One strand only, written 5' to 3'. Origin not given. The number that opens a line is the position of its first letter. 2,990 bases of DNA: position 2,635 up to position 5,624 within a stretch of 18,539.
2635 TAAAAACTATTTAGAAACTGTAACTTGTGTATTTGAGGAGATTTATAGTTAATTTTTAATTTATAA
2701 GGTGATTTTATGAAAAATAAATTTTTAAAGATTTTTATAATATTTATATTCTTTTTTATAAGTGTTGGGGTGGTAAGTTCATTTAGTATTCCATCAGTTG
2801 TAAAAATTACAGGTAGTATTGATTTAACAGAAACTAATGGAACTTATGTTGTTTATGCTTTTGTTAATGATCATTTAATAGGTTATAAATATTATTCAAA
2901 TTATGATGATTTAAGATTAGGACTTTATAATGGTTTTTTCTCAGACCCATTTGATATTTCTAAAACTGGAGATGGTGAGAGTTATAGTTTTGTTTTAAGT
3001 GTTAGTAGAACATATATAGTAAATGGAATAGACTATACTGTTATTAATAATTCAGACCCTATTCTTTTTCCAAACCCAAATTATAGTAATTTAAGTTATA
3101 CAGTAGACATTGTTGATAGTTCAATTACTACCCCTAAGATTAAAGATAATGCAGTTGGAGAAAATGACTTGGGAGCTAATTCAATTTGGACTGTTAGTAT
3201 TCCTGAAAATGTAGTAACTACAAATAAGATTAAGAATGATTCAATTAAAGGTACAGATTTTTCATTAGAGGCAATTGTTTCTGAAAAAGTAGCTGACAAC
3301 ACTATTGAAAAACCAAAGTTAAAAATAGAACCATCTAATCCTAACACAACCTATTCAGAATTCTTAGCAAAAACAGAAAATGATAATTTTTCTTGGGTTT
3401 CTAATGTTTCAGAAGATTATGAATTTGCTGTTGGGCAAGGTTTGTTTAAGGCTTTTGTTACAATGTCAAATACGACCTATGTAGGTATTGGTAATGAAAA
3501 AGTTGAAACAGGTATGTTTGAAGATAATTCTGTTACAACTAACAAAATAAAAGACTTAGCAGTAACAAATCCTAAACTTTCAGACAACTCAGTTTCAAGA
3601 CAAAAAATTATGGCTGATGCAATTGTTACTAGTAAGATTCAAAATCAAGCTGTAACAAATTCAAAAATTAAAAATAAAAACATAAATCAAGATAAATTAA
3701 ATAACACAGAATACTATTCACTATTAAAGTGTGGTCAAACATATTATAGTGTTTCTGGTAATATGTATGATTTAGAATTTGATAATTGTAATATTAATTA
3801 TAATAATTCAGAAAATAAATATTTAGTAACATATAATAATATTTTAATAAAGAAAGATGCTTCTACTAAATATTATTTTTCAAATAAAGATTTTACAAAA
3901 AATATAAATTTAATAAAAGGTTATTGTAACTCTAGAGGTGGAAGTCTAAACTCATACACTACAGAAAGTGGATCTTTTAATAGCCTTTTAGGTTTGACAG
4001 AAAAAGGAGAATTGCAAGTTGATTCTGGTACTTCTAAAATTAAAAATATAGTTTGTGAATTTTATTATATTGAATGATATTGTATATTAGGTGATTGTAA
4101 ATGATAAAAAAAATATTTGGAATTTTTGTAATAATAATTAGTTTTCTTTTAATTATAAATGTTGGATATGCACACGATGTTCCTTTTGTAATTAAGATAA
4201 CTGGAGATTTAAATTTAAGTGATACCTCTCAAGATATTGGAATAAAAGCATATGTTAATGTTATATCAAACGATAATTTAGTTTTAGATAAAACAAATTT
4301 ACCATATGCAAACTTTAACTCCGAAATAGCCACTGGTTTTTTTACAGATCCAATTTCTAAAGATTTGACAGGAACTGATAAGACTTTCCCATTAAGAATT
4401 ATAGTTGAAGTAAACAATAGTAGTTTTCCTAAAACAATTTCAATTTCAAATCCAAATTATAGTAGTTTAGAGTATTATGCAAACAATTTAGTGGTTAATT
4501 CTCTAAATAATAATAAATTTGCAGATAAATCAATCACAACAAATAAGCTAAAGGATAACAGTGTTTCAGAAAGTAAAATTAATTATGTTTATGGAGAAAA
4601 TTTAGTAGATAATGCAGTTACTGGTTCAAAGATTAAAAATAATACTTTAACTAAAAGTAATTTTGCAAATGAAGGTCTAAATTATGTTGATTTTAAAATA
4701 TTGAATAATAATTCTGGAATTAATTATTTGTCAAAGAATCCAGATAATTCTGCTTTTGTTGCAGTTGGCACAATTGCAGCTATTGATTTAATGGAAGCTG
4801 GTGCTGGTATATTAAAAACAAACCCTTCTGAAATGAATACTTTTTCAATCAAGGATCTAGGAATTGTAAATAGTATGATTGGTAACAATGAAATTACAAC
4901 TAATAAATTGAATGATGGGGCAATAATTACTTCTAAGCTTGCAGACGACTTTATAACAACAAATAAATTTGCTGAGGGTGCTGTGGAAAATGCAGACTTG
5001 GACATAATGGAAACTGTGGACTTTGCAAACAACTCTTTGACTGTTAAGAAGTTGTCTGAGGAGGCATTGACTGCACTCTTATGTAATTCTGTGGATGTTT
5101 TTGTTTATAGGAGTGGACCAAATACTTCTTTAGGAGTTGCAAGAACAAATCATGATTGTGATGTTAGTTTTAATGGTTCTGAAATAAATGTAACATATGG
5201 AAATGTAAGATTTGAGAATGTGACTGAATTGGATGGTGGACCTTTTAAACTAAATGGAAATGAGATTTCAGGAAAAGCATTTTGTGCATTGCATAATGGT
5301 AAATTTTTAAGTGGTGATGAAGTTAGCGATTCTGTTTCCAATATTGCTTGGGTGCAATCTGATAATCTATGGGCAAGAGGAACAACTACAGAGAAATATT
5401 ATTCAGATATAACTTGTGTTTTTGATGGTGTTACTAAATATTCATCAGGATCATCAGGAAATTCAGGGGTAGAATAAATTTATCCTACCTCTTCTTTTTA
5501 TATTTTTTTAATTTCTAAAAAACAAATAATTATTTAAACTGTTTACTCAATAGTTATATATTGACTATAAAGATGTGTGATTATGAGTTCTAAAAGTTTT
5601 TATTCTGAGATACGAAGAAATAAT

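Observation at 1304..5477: Tandem triplication of an uncharacterised secreted fibre-like protein in a tight operon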

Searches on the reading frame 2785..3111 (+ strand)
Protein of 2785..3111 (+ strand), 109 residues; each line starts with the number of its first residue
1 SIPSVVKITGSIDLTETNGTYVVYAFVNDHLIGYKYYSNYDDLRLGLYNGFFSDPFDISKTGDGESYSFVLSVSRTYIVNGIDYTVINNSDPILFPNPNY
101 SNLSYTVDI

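Call 21: find_homologous_proteins(query=A3, max_evalue=0.01)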
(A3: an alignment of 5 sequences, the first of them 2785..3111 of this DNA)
Query A3 (5 sequences): 418 candidates shared short words with the query, none scored E <= 0.01.

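Call 31: search_protein_representatives(alignment_id=A5)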
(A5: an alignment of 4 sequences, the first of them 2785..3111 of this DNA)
Query: 4 sequences, 104 profile positions. Proteins with E-value up to 0.001 (for the whole library): 13; up to 1e-10: 4; up to 1e-30: 2. The best 13 are listed.
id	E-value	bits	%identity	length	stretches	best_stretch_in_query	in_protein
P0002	1.5e-38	147.5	-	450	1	1-103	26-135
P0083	5.4e-33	129.7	-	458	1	1-104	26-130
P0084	2.3e-13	66.6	-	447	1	1-103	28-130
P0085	6.4e-13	65.2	-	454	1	1-102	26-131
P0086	2.7e-09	53.5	-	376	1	2-96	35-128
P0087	2.2e-07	47.4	-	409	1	2-96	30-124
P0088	3.2e-06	43.7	-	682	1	1-101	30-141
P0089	1.8e-04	38.0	-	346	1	2-96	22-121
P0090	3.3e-04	37.2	-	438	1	1-103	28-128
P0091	6.2e-04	36.3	-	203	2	25-96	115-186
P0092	7.3e-04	36.1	-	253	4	30-91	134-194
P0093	7.3e-04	36.1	-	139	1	2-92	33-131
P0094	8.7e-04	35.8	-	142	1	2-80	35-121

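Call 33: find_encoding_contigs(protein=P0085, flank=10000, max_places=3)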
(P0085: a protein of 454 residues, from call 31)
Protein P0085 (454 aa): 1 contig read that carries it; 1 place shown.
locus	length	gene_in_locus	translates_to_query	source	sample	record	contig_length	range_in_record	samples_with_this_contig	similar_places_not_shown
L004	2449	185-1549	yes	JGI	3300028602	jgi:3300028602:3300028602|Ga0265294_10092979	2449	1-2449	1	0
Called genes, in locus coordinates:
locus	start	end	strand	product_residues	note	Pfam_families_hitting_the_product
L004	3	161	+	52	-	?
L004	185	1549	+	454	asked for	-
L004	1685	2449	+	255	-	?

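Call 34: find_encoding_contigs(protein=P0088, flank=10000, max_places=3)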
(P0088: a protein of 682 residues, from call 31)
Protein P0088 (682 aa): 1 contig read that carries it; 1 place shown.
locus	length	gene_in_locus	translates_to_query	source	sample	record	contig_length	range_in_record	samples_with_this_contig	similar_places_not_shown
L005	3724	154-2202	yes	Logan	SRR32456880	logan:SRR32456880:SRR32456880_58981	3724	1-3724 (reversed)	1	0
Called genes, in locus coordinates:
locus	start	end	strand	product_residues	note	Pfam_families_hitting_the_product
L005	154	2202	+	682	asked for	-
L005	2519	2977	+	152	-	-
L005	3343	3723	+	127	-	?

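Call 35: find_encoding_contigs(protein=P0090, flank=10000, max_places=3)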
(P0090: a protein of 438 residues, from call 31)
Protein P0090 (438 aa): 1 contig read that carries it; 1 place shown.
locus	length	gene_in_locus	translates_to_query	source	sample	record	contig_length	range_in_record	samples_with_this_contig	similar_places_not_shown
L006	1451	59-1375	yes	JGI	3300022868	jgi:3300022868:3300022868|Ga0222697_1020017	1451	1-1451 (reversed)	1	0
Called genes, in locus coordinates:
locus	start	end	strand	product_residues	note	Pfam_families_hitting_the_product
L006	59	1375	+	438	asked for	-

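Call 50: find_encoding_contigs(protein=P0086, flank=10000, max_places=3)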
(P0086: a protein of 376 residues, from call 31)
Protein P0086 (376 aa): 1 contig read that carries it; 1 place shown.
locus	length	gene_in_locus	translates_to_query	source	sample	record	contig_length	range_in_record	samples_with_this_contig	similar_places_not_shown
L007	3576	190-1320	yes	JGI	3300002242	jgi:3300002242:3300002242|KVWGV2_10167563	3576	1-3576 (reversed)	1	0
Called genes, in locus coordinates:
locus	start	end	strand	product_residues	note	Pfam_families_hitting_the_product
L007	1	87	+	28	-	?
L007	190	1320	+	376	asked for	-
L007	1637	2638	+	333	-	-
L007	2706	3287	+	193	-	-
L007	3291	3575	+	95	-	?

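Call 51: find_encoding_contigs(protein=P0087, flank=10000, max_places=3)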
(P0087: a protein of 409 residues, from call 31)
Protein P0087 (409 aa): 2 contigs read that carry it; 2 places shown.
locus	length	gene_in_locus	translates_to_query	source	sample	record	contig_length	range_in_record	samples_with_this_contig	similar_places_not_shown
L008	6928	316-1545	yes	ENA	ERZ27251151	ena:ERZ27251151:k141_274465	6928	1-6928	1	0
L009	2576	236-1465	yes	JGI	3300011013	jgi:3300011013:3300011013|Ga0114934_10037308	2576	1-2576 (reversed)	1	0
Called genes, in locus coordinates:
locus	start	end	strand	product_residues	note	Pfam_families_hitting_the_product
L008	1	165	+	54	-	?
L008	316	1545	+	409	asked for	-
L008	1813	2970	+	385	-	-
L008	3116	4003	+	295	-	PF05569:Peptidase_M56 (faint), PF01435:Peptidase_M48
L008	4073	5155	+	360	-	PF09376:NurA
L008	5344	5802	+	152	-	-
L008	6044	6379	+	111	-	-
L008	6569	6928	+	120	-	?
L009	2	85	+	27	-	?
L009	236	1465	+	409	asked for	-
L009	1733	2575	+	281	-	?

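Call 52: find_encoding_contigs(protein=P0089, flank=10000, max_places=3)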
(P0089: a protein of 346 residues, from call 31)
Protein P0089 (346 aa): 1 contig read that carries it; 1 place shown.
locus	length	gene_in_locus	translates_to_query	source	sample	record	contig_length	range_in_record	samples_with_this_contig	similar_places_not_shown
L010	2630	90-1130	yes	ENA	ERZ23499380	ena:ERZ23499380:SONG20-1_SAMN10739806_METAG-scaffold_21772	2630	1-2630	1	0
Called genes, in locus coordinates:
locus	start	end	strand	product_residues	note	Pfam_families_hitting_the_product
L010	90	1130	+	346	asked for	-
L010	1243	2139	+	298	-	PF05569:Peptidase_M56 (faint), PF01435:Peptidase_M48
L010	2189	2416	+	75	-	PF26688:RHH_12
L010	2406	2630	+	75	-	?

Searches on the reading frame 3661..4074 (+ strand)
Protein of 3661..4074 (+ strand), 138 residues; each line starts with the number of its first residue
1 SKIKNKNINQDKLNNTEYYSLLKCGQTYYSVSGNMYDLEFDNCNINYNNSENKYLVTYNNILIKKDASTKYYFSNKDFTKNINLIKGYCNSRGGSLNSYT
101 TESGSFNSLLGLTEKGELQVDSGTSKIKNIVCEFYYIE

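Call 61: predict_structure(alignment_id=A9)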
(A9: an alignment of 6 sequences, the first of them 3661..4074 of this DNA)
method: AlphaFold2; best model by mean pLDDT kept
length: 138 residues; sequences in the alignment: 6
mean_pLDDT: 75.0   pTM: 0.70
mean pLDDT of the five models: 75.0, 74.9, 72.4, 72.3, 69.9
residues with pLDDT >= 90: 15; 70-90: 91; 50-70: 18; < 50: 14
segments of 3 or more residues with pLDDT < 50: 1-13
pLDDT, mean of each block of 10 residues (from residue 1): 38 53 66 75 81 85 77 79 83 88 87 76 88 74
secondary structure, 60 per line:
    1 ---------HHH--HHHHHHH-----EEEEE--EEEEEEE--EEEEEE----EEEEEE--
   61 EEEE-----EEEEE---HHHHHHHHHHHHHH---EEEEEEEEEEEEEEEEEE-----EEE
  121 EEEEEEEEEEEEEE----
elements in order: H15-21 E27-31 E34-40 E43-48 E53-58 E61-64 E70-74 H78-91 E95-112 E118-134

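Call 63: fold_search(model_id=the predicted structure, library=pdb)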
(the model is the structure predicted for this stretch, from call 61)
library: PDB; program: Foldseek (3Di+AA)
matches with E <= 10: 664; with E <= 0.001: 0
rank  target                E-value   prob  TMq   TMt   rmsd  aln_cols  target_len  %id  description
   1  6i6s_A                1.5e-01  0.69  0.30  0.40  10.8        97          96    8  Circular permutant of ribosomal protein S6, adding 9aa to C terminal of P68-69, L75A mutant (released 2019-11-27)
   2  3hlz_B                2.7e-01  0.04  0.13  0.08  17.2       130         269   15  Crystal structure of BT_1490 (NP_810393.1) from BACTEROIDES THETAIOTAOMICRON VPI-5482 at 1.50 A resolution (released 2009-06-16)
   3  3hlz_A                4.7e-01  0.03  0.13  0.08  17.2       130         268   15  Crystal structure of BT_1490 (NP_810393.1) from BACTEROIDES THETAIOTAOMICRON VPI-5482 at 1.50 A resolution (released 2009-06-16)
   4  8a3w_SZ               6.5e-01  0.33  0.28  0.31   7.6       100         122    9  CRYO-EM STRUCTURE OF LEISHMANIA MAJOR 80S RIBOSOME : WILD TYPE (released 2023-12-20)
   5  6e8a_B                6.5e-01  0.12  0.25  0.24  12.3       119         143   13  Crystal structure of DcrB from Salmonella enterica at 1.92 Angstroms resolution (released 2018-10-31)
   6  6n1b_A                6.5e-01  0.08  0.20  0.10  14.1       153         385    8  Crystal structure of an N-acetylgalactosamine deacetylase from F. plautii in complex with blood group B trisaccharide (released 2019-06-12)
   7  3o0l_B                6.5e-01  0.06  0.16  0.19  15.8       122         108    9  Crystal structure of a Pfam DUF1425 family member (Shew_1734) from Shewanella sp. pv-4 at 1.81 a resolution (released 2010-08-04)
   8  8oj1_A                6.5e-01  0.06  0.20  0.10  21.5       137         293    7  Crystal structure of the DNA binding domain of M. polymorpha Auxin Response Factor 2 (MpARF2) in complex with High Aff (released 2024-04-03)
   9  6baq_D                6.5e-01  0.04  0.15  0.12  19.9       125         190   10  Mus musculus BPIFA1 (released 2018-05-09)
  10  8y6v_C                7.3e-01  0.23  0.27  0.32  12.5        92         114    8  Near-atomic structure of icosahedrally averaged jumbo bacteriophage PhiKZ capsid (released 2024-08-14)
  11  5ks8_C                7.7e-01  0.04  0.15  0.05  25.9       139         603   12  Crystal structure of two-subunit pyruvate carboxylase from Methylobacillus flagellatus (released 2016-10-19)
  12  9ggq_A                8.6e-01  0.18  0.26  0.06   9.0        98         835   11  E.coli gyrase holocomplex with cleaved chirally wrapped 217 bp DNA fragment and moxifloxacin (released 2024-09-11)
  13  3kxy_J                8.6e-01  0.10  0.22  0.23  10.7       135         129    6  Crystal Structure of the ExsC-ExsE Complex (released 2010-06-30)
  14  5l2q_D                9.1e-01  0.04  0.18  0.10  13.8       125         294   10  Serine/threonine-protein kinase 40 (STK40) kinase homology domain (released 2017-02-01)
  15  9vtq_G                1.0e+00  0.06  0.14  0.05  10.8        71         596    8  Target DNA-bound type I-F3 TniQ-Cascade of Vibrio parahaemolyticus in full R-loop state 1 (released 2026-02-11)
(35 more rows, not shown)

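Call 65: fold_search(model_id=the predicted structure, library=viral)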
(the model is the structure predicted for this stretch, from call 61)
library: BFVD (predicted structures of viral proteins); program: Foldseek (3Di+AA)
matches with E <= 10: 665; with E <= 0.001: 0
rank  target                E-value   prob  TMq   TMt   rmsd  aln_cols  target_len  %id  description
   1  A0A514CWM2            2.6e-02  0.38  0.22  0.26  14.5       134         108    7  (no name in the UniProt tables at hand)
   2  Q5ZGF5                3.8e-02  0.21  0.20  0.21  21.0       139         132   18  (no name in the UniProt tables at hand)
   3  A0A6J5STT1            4.3e-02  0.57  0.30  0.30  10.2       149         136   13  Uncharacterized protein [uncultured Caudovirales phage]
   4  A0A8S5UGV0            4.5e-02  0.75  0.32  0.37   8.5       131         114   10  Uncharacterized protein [Myoviridae sp. ctshb19]
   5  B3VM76                4.8e-02  0.30  0.21  0.19  14.2       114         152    8  Uncharacterized protein [Mycobacterium phage Predator]
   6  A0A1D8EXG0            6.3e-02  0.30  0.25  0.24  12.2       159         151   13  Uncharacterized protein [Campylobacter phage vB_CjeM_Los1]
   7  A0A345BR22            8.3e-02  0.44  0.26  0.22  16.2       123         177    7  (no name in the UniProt tables at hand)
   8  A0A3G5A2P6            9.2e-02  0.41  0.29  0.18  11.8       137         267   14  Uncharacterized protein [Harvfovirus sp.]
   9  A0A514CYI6            9.2e-02  0.25  0.23  0.23  12.5       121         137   10  (no name in the UniProt tables at hand)
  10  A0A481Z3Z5            1.2e-01  0.18  0.22  0.08  12.1       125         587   15  F-box and regulator of chromosome condensation repeat protein [Pithovirus LCPAC102]
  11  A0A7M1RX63            1.6e-01  0.08  0.14  0.15  16.2       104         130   15  Uncharacterized protein [uncultured phage cr10_1]
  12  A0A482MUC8            1.9e-01  0.20  0.23  0.24  16.3       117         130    9  Uncharacterized protein [Escherichia phage vB_EcoM_WFH]
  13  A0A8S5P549            2.1e-01  0.35  0.22  0.28  13.3        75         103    9  Uncharacterized protein [Herelleviridae sp. cttEB8]
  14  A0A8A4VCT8            2.1e-01  0.11  0.17  0.15  12.3       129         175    8  (no name in the UniProt tables at hand)
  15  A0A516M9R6            2.2e-01  0.08  0.17  0.14  16.2       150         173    8  (no name in the UniProt tables at hand)
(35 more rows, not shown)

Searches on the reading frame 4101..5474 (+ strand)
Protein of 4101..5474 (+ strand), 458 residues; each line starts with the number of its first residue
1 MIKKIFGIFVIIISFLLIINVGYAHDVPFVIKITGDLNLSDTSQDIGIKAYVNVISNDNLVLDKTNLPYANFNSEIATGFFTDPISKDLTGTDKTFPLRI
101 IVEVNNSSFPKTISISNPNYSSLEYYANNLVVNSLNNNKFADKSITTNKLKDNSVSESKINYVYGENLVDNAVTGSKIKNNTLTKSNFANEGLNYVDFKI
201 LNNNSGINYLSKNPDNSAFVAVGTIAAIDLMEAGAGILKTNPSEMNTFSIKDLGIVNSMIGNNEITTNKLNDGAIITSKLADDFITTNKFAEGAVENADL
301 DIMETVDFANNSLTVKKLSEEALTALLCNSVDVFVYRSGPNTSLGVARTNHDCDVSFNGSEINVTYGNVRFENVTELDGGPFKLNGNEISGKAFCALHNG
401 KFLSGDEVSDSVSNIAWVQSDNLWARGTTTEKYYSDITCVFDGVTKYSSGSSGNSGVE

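Call 7: search_protein_families(library=pfam, proteins=[window:4101-5474:+], max_evalue=1)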
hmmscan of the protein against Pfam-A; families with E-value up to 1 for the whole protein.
window:4101-5474:+ (458 aa): 0 families

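Call 8: search_protein_families(library=ncbifam, proteins=[window:4101-5474:+], max_evalue=1)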
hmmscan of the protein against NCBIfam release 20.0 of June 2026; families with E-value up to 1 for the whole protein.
window:4101-5474:+ (458 aa): 0 families

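Call 9: search_protein_families(library=phrogs, proteins=[window:4101-5474:+], max_evalue=1)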
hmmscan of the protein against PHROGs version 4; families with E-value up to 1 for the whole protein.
window:4101-5474:+ (458 aa): 5 families
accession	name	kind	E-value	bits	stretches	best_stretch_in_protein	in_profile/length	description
phrog_892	-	tail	3.1e-13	50.2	2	244-342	349-443/782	tail fiber protein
phrog_28766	-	tail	2e-08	34.1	2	248-326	124-205/472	tail fiber protein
phrog_2952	-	tail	0.0008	19.5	1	262-299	336-373/488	minor tail protein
phrog_27654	-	unknown function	0.16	12.5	1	35-142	59-166/255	-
phrog_29791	-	unknown function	0.17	12.8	1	296-338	24-64/68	-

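Call 45: predict_structure(alignment_id=A7)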
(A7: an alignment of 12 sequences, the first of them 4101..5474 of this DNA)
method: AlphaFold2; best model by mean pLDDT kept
length: 458 residues; sequences in the alignment: 12
mean_pLDDT: 54.5   pTM: 0.30
mean pLDDT of the five models: 54.5, 51.2, 50.7, 46.8, 44.1
residues with pLDDT >= 90: 13; 70-90: 121; 50-70: 109; < 50: 215
segments of 3 or more residues with pLDDT < 50: 1-6, 14-24, 124-139, 189-259, 261-264, 283-322, 331-344, 374-386, 410-430, 443-458
pLDDT, mean of each block of 10 residues (from residue 1): 44 44 58 78 82 88 87 83 84 86 84 81 44 42 73 74 70 76 57 29 33 31 29 27 28 39 55 61 41 27 30 36 50 40 50 67 71 44 48 57 65 32 34 66 41 35
secondary structure, 60 per line:
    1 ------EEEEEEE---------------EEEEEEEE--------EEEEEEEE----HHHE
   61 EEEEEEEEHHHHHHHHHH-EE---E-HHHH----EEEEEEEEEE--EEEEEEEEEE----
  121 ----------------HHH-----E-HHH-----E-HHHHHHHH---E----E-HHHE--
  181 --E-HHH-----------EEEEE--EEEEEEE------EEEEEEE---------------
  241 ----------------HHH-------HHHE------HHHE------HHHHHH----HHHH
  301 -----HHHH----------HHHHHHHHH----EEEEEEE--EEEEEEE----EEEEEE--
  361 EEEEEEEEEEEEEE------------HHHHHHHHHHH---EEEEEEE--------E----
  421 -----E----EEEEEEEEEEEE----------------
elements in order: E7-13 E29-36 E45-52 E60-68 H69-78 H87-90 E95-104 E107-116 H157-164 E199-203 E206-212 E219-225 H287-292 H297-300 H306-309 H320-328 E333-339 E342-348 E353-358 E361-374 H387-397 E401-407 E431-442

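Call 49: fold_search(model_id=the predicted structure, library=pdb)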
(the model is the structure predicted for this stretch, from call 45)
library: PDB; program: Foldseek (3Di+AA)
matches with E <= 10: 1374; with E <= 0.001: 0
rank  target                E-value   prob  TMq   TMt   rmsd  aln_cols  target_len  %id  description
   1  9npb                  2.4e-02  0.96  0.15  0.10   5.6       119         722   12  Crystal structure of the inactive conformation of a glycoside hydrolase (CapGH2b) from the GH2 family in the space group (released 2025-11-12)
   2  6dxu_A                2.4e-02  0.94  0.14  0.09   7.6       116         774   12  Crystal Structure of Parabacteroides merdae Beta-Glucuronidase (GUS) (released 2019-02-27)
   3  4zbh                  2.6e-02  0.44  0.09  0.24  10.4       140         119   13  THE CRYSTAL STRUCTURE OF THE SOLUBLE DOMAIN OF SULFOLOBUS ACIDOCALDARIUS FLAF (released 2015-04-29)
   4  9npn_D                2.7e-02  0.87  0.13  0.09   7.3       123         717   12  Crystal structure of the inactive conformation of a glycoside hydrolase (CapGH2b - E465A Mutant) from the GH2 family i (released 2025-11-12)
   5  7y9a_A                2.9e-02  0.96  0.12  0.24   4.9        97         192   11  Crystal structure of sDscam Ig1-2 domains, isoform beta2v6 (released 2023-05-24)
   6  6dxu_C                3.0e-02  0.94  0.14  0.09   7.5       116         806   12  Crystal Structure of Parabacteroides merdae Beta-Glucuronidase (GUS) (released 2019-02-27)
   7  2z3f_F                3.4e-02  0.97  0.15  0.36   7.6       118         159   17  Crystal structure of spCia1/Asf1 complexed with Cac2 peptide (released 2008-03-11)
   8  6d7j_A                3.4e-02  0.95  0.15  0.09   5.7       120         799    8  The Crystal Structure of Parabacteroides merdae Beta-Glucuronidase (GUS) with Glycerol in Active-Site (released 2019-05-01)
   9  6dxu_B                3.4e-02  0.90  0.14  0.08   7.7       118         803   12  Crystal Structure of Parabacteroides merdae Beta-Glucuronidase (GUS) (released 2019-02-27)
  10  9npl_F                3.6e-02  0.92  0.14  0.10   5.8       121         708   12  Crystal structure of the inactive conformation of a glycoside hydrolase (CapGH2b - E553Q Mutant) from the GH2 family i (released 2025-11-12)
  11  9npl_B                4.0e-02  0.91  0.14  0.10   5.8       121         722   12  Crystal structure of the inactive conformation of a glycoside hydrolase (CapGH2b - E553Q Mutant) from the GH2 family i (released 2025-11-12)
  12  2l3b_MODEL_1_A        4.0e-02  0.87  0.15  0.36   7.6       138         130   12  Solution NMR structure of the BT_0084 lipoprotein from Bacteroides thetaiotaomicron, Northeast Structural Geno (released 2010-11-10)
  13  9npe_B                4.2e-02  0.92  0.15  0.10   5.6       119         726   12  Crystal structure of the inactive conformation of a glycoside hydrolase (CapGH2b) from the GH2 family in the space gro (released 2025-11-12)
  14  9npf_E                4.2e-02  0.91  0.14  0.09   5.8       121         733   12  Crystal structure of the inactive conformation of a glycoside hydrolase (CapGH2b) from the GH2 family in the space gro (released 2025-11-12)
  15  6d7j_D                4.4e-02  0.93  0.15  0.09   5.7       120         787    8  The Crystal Structure of Parabacteroides merdae Beta-Glucuronidase (GUS) with Glycerol in Active-Site (released 2019-05-01)
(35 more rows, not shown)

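Call 69: find_related_loci(query=A10, collection=genome_contigs, flank=10000)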
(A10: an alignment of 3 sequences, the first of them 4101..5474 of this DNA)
Query A10 (458 aa) in genome_contigs; peptide patterns used: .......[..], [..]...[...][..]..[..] (x = any residue, [..] = any of these).
178 stretches matched a pattern, but none encodes a relative of the query by tblastn (E <= 1e-3).

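Call 90: search_protein_families(library=padloc, proteins=[window:4101-5474:+], max_evalue=0.01)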
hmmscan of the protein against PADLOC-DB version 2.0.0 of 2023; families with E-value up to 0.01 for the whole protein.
window:4101-5474:+ (458 aa): 0 families
